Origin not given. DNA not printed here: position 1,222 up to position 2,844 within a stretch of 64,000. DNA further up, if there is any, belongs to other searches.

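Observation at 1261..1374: MgtL-like proline leader peptide plus an SD-sequestering switch upstream of mgtE (no M-box)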

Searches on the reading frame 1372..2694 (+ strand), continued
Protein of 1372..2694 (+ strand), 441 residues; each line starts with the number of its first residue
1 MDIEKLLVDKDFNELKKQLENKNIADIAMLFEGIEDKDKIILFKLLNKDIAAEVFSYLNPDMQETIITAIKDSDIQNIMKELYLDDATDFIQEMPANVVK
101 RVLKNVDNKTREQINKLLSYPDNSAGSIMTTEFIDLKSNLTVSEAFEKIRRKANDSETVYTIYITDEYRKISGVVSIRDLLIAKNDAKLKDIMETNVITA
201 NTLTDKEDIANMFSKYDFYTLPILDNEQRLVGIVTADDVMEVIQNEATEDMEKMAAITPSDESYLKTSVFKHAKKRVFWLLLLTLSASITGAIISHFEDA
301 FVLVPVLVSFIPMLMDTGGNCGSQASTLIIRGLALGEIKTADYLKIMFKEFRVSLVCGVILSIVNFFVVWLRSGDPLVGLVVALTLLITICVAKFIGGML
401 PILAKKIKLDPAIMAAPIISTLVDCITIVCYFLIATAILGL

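Call 52: list_cluster_members(proteins=[P0002, P0006, P0052, P0064, P0059])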
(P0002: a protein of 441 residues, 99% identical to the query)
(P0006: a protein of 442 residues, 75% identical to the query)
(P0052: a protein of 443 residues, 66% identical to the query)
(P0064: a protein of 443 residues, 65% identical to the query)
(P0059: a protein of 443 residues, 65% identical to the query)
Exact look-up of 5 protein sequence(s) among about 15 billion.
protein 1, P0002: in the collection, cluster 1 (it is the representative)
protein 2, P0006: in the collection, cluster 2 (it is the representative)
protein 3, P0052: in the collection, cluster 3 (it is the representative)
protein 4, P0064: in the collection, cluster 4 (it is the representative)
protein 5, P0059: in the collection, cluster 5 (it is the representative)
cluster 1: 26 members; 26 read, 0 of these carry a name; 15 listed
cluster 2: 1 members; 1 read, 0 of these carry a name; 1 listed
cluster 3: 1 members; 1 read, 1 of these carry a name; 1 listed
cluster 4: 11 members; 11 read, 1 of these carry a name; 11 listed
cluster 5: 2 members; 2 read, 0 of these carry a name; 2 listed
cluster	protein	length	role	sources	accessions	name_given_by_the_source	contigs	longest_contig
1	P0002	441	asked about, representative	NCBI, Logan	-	-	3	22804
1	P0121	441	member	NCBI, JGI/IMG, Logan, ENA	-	-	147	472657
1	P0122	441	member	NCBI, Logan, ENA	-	-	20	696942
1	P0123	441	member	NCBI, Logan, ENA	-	-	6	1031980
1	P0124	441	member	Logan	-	-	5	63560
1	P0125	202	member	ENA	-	-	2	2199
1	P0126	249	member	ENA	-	-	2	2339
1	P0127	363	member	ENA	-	-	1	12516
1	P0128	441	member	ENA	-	-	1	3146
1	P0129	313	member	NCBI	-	-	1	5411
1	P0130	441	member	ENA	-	-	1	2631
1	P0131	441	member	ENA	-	-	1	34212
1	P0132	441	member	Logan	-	-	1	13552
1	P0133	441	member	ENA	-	-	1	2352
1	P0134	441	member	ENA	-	-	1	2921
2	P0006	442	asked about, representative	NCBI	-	-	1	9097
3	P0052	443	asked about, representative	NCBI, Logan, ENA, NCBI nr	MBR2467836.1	MAG: magnesium transporter [Clostridia bacterium] | magnesium transporter [Clostridia bacterium]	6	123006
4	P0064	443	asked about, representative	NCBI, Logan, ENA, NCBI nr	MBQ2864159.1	MAG: magnesium transporter [Clostridia bacterium] | magnesium transporter [Clostridia bacterium]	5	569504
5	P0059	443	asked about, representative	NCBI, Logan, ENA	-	-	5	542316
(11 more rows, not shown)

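Call 63: search_protein_families(library=pfam, proteins=[window:1372-2694:+], max_evalue=0.01)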
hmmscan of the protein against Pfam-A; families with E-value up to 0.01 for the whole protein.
window:1372-2694:+ (441 aa): 4 families
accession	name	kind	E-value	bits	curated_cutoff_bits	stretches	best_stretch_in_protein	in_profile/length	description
PF01769.21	MgtE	-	5.1e-38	130.6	27.6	1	311-434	1-125/125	Divalent cation transporter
PF03448.22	MgtE_N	-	2.3e-29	102.3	25.9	1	23-123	2-102/102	MgtE intracellular N domain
PF00571.33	CBS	-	2.6e-19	69.7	24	2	190-244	2-56/57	CBS domain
PF14842.11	FliG_N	-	0.0028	18.7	25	0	41-93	10-60/104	FliG N-terminal domain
